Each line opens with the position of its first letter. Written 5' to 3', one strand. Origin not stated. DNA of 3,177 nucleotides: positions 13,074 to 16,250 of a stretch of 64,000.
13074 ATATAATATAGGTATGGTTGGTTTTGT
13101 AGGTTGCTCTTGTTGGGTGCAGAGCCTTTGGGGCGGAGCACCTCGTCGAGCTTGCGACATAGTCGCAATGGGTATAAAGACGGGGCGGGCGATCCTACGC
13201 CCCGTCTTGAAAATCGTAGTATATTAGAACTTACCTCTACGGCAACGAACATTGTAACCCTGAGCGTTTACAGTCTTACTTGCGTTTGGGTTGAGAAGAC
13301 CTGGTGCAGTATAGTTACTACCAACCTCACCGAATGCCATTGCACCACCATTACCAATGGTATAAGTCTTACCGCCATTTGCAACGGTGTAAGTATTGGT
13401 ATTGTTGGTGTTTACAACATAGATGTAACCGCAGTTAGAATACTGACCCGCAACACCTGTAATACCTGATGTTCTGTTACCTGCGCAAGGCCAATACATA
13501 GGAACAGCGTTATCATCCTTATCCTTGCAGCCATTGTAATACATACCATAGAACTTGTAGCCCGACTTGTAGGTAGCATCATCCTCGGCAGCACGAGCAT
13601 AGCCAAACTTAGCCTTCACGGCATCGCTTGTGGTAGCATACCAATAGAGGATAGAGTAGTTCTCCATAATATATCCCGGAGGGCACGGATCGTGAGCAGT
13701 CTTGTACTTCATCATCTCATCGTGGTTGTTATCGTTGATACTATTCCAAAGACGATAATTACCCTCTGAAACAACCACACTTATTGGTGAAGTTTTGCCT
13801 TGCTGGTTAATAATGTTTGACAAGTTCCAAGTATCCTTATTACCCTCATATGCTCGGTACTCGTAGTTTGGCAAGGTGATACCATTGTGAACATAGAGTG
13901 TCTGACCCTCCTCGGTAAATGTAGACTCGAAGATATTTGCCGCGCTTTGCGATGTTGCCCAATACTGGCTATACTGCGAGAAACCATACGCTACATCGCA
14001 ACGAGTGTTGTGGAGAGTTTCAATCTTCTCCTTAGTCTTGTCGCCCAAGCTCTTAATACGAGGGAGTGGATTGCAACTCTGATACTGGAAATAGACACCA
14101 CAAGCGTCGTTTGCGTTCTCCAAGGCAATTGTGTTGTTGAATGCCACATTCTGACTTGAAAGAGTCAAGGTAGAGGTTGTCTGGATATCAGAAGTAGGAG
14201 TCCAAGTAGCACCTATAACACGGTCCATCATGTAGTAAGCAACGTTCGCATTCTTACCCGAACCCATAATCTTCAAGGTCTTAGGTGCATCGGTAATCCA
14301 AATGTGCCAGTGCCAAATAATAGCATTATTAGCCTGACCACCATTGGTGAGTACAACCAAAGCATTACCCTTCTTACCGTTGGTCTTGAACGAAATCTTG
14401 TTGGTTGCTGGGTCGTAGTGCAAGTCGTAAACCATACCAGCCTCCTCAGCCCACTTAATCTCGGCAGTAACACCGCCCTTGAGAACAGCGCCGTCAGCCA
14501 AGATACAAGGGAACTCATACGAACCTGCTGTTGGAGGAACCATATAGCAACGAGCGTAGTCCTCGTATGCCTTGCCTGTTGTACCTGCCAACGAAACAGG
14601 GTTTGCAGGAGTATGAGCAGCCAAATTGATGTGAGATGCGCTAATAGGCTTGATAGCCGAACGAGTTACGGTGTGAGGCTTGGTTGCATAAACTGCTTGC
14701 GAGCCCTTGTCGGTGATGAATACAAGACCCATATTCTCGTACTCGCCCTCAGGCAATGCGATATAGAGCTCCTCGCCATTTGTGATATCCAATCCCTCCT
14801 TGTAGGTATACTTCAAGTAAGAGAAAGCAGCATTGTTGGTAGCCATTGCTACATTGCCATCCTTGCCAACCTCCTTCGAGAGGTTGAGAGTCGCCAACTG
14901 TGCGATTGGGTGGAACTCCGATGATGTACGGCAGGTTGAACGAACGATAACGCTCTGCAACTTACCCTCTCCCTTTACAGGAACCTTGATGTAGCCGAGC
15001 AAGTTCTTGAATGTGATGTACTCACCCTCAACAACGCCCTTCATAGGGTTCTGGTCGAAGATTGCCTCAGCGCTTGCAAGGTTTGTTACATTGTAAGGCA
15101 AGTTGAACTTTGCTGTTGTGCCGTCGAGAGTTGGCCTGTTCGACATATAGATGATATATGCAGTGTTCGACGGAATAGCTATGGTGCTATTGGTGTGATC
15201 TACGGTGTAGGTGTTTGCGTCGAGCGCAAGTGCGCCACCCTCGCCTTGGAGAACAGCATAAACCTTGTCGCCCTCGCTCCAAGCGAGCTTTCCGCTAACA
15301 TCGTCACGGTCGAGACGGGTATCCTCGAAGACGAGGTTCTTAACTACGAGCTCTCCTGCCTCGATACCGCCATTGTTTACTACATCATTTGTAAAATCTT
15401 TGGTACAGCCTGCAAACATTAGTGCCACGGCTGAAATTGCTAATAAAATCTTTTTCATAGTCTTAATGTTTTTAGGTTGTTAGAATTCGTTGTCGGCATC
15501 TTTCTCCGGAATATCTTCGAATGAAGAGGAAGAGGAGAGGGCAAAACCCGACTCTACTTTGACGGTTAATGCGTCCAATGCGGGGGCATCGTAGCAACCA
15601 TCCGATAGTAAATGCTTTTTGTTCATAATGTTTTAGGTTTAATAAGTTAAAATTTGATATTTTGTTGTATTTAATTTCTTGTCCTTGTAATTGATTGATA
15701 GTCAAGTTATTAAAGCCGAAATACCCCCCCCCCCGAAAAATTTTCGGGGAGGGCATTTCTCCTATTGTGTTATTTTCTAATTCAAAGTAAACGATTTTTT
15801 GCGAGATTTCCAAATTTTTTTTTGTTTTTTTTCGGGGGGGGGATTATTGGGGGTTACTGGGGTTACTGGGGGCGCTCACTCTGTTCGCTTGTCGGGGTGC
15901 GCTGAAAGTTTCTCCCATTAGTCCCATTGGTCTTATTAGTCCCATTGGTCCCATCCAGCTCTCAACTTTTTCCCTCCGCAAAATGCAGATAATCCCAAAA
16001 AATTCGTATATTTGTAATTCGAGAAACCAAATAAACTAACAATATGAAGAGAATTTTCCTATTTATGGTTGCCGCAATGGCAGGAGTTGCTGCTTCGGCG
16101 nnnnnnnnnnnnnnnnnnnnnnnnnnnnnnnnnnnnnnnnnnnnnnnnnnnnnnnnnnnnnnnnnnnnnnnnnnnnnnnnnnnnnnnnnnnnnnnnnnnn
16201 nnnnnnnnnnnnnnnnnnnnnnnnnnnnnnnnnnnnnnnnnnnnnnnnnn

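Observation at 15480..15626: Unannotated 48-aa peptide leading the pilin-like/SusCD operon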

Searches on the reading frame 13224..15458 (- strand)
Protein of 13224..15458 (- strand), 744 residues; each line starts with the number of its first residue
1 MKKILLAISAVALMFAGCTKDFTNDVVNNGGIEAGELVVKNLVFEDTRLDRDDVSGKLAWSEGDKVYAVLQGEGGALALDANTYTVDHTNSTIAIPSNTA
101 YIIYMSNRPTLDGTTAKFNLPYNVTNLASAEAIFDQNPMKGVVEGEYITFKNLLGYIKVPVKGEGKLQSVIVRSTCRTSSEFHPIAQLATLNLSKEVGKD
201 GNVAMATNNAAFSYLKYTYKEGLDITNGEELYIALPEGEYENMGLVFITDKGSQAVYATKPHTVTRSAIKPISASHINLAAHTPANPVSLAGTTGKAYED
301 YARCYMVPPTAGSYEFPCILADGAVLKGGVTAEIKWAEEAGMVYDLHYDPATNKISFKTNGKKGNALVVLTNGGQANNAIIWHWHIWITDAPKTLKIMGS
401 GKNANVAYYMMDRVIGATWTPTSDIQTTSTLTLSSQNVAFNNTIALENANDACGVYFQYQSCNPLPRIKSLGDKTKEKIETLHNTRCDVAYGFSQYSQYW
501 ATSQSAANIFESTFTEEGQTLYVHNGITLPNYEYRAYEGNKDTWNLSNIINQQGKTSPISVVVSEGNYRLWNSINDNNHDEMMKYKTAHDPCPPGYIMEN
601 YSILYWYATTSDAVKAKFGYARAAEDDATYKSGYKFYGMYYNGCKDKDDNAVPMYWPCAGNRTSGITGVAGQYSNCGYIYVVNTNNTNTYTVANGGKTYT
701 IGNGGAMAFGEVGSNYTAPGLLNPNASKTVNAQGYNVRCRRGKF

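Call 4: search_protein_families(library=pfam, proteins=[window:13224-15458:-], max_evalue=1)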
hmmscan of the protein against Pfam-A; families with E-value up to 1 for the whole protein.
window:13224-15458:- (744 aa): 0 families

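Call 6: search_protein_families(library=ncbifam, proteins=[window:13224-15458:-], max_evalue=0.1)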
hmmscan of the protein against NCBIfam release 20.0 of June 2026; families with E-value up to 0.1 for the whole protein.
window:13224-15458:- (744 aa): 0 families

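Call 16: find_homologous_proteins(query=window:13224-15458:-, max_evalue=0.00001)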
Query window:13224-15458:- (744 aa): 89 proteins with E <= 0.00001 among 8000 candidates.
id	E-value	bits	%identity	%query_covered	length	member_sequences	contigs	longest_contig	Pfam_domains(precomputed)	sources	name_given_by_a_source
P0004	0.0e+0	1631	95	100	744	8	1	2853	-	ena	-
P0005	0.0e+0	1612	93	100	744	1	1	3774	-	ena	-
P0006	0.0e+0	1584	91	100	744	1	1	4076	-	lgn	-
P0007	0.0e+0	1553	89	100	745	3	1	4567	-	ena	-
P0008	0.0e+0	1504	87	100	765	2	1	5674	-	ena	-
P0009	0.0e+0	1501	88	100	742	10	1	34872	-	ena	-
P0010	0.0e+0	1500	86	100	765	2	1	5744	-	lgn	-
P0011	0.0e+0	1499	87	100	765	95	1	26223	-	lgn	-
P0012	0.0e+0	1497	86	100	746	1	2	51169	-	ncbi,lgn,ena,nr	ncbi:MAG: hypothetical protein IKA07_05875 [Alistipes sp.]|nr:hypothetical protein [Alistipes sp.]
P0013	0.0e+0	1490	86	100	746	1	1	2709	-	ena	-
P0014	0.0e+0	1462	85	98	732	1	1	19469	-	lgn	-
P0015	0.0e+0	1444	83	100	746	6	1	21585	-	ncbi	-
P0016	0.0e+0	1429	81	100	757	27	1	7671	-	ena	-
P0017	0.0e+0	1426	81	100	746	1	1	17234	-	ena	-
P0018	0.0e+0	1422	81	100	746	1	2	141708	-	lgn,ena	-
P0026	0.0e+0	1197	71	100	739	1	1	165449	-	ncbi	-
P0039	0.0e+0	1086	64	100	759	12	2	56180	-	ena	-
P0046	3.6e-286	970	57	100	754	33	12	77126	-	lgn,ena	-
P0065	1.1e-211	723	47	100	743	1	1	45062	-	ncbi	-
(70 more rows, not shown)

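Call 20: find_encoding_contigs(protein=P0026, flank=4000, max_places=1)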
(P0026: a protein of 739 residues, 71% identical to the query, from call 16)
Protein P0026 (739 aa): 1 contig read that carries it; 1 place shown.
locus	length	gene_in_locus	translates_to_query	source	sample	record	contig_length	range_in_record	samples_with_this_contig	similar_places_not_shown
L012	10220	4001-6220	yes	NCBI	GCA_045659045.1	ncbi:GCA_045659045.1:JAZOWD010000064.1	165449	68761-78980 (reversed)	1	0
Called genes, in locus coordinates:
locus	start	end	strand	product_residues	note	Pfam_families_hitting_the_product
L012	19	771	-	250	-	PF00005:ABC_tran, PF13304:AAA_21 (faint)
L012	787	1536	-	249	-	PF02405:MlaE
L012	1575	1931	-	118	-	PF16118:DUF4834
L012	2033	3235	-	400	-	PF02811:PHP (weak)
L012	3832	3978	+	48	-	-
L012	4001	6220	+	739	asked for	-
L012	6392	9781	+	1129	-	PF13149:Mfa_like_1 (faint)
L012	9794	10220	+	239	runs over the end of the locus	PF19190:BACON_2 (faint)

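Call 21: find_encoding_contigs(protein=P0039, flank=4000, max_places=1)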
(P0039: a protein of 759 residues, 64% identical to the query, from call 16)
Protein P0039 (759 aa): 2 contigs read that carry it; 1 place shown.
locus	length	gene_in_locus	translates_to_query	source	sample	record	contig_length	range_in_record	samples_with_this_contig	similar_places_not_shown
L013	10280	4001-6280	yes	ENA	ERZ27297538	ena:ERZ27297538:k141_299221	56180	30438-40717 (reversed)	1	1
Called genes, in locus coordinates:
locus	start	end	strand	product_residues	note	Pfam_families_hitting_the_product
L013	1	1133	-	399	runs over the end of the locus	PF02811:PHP (weak)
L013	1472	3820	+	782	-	-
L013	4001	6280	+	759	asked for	-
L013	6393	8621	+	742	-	-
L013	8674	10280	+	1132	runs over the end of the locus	-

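Call 22: find_encoding_contigs(protein=P0046, flank=4000, max_places=1)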
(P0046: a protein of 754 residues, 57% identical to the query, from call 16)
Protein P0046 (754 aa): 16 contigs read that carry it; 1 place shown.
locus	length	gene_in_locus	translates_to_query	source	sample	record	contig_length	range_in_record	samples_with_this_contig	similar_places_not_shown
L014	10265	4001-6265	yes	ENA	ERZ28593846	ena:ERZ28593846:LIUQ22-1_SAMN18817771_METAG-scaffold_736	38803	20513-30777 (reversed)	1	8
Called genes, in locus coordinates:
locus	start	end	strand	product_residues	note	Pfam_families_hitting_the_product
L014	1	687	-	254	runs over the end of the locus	PF02405:MlaE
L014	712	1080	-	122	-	PF16118:DUF4834 (weak)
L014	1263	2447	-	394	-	PF02811:PHP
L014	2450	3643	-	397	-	PF02811:PHP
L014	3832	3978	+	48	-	-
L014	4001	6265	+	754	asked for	-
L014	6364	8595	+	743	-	-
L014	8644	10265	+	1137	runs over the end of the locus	-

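Call 23: find_encoding_contigs(protein=P0065, flank=4000, max_places=1)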
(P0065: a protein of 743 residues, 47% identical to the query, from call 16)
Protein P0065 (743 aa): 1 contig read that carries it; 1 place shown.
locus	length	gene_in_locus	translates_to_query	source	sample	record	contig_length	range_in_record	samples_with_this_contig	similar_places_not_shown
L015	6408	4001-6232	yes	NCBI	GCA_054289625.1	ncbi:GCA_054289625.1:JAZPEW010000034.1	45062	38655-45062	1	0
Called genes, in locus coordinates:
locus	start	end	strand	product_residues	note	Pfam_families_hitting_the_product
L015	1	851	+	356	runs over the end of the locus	PF00701:DHDPS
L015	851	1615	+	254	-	PF00106:adh_short, PF13561:adh_short_C2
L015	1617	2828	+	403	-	-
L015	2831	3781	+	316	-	-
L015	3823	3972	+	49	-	-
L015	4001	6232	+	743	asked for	-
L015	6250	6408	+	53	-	?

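Call 86: search_protein_families(library=pfam, proteins=[L015:4001-6232:+], max_evalue=0.05)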
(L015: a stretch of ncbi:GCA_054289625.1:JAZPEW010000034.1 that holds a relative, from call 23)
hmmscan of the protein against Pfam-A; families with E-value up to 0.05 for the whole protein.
L015:4001-6232:+ (743 aa): 0 families

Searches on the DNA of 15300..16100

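Call 74: search_rna_families(source=window, start=15300, end=16100, threshold=evalue, max_evalue=1)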
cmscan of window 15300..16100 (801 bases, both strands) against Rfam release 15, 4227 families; matches with E-value up to 1: 2.
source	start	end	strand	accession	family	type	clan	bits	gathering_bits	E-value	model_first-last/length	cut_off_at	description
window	15614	15760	+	RF04180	BTnc231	Gene; sRNA;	-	21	80.4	0.078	1-154/154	no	Bacteroides sRNA BTnc231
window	15319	15534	+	RF03106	RT-11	Gene; sRNA;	-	18.5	143.5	0.19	1-147/147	no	RT-11 RNA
